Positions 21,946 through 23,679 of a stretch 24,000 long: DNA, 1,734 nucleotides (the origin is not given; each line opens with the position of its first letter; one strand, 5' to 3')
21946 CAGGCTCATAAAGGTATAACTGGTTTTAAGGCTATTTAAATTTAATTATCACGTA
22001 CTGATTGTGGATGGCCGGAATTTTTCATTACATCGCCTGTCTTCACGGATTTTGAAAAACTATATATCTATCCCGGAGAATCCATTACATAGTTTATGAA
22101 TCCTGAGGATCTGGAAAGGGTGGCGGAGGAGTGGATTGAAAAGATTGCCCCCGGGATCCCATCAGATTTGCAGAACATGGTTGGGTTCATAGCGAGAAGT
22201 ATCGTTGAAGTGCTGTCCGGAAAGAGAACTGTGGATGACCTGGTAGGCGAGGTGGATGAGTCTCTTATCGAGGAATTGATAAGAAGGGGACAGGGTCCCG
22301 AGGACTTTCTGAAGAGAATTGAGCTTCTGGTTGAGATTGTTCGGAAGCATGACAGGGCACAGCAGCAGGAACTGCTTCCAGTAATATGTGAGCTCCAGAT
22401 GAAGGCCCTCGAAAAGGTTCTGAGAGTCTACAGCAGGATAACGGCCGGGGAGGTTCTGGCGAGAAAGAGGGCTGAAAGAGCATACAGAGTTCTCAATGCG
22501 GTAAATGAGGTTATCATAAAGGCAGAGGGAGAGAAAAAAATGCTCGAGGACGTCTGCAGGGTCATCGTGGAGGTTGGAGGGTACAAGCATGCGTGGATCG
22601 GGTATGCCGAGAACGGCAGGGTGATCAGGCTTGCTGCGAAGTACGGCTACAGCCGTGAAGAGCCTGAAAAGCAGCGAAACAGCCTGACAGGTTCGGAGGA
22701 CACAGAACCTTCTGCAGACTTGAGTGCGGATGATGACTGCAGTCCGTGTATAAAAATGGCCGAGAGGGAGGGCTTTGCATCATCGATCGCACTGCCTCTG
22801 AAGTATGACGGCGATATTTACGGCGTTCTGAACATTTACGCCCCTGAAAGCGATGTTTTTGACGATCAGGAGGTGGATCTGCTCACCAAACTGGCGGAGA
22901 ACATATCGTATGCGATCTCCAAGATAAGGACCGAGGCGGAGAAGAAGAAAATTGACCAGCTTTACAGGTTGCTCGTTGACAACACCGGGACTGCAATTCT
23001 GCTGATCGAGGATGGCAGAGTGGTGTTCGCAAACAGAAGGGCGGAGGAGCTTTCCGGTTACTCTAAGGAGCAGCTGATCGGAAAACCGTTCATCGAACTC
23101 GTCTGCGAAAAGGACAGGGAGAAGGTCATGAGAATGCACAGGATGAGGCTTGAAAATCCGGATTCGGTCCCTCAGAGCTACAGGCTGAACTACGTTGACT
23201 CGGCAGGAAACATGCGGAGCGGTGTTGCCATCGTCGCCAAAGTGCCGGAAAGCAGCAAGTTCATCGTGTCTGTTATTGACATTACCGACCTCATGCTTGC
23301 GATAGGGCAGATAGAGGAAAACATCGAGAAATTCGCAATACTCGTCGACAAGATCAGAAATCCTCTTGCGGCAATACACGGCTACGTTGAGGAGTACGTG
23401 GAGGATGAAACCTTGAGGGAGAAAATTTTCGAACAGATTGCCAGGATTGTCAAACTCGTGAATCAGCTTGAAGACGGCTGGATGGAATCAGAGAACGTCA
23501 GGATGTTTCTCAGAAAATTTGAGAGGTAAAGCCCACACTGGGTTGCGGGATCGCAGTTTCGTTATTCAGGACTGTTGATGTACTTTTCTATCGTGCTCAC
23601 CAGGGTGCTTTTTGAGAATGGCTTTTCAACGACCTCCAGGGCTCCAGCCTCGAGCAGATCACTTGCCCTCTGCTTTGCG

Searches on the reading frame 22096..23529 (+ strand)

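Call 73: search_protein_families(library=pfam, proteins=[window:22096-23529:+], max_evalue=0.001)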
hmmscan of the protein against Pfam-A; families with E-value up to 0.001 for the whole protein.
window:22096-23529:+ (477 aa): 10 families
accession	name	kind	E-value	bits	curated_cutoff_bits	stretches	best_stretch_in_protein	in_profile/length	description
PF13185.12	GAF_2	-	1.6e-14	54.7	28.6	1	146-274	4-135/136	GAF domain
PF00989.32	PAS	-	1.2e-12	48.3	22.6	1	289-352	2-66/113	PAS fold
PF01590.32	GAF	-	9.4e-10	39.6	22.4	1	149-274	5-133/133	GAF domain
PF13426.13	PAS_9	-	3.4e-09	37.3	27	1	300-398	3-103/103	PAS domain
PF08447.18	PAS_3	-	9.7e-09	35.8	25.6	1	310-364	2-58/89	PAS fold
PF13188.13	PAS_8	-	3.2e-08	33.6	21.8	1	289-344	2-55/65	PAS domain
PF13492.12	GAF_3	-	1.5e-06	29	27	1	147-275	3-128/129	GAF domain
PF00512.31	HisKA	-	3.6e-06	27.4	26.9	1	413-464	6-64/66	His Kinase A (phospho-acceptor) domain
PF08448.16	PAS_4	-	5.2e-06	27.1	23.1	1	305-358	13-66/110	PAS fold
PF20060.4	DUF6459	-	0.00012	22.8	27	1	25-109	3-75/105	Family of unknown function (DUF6459)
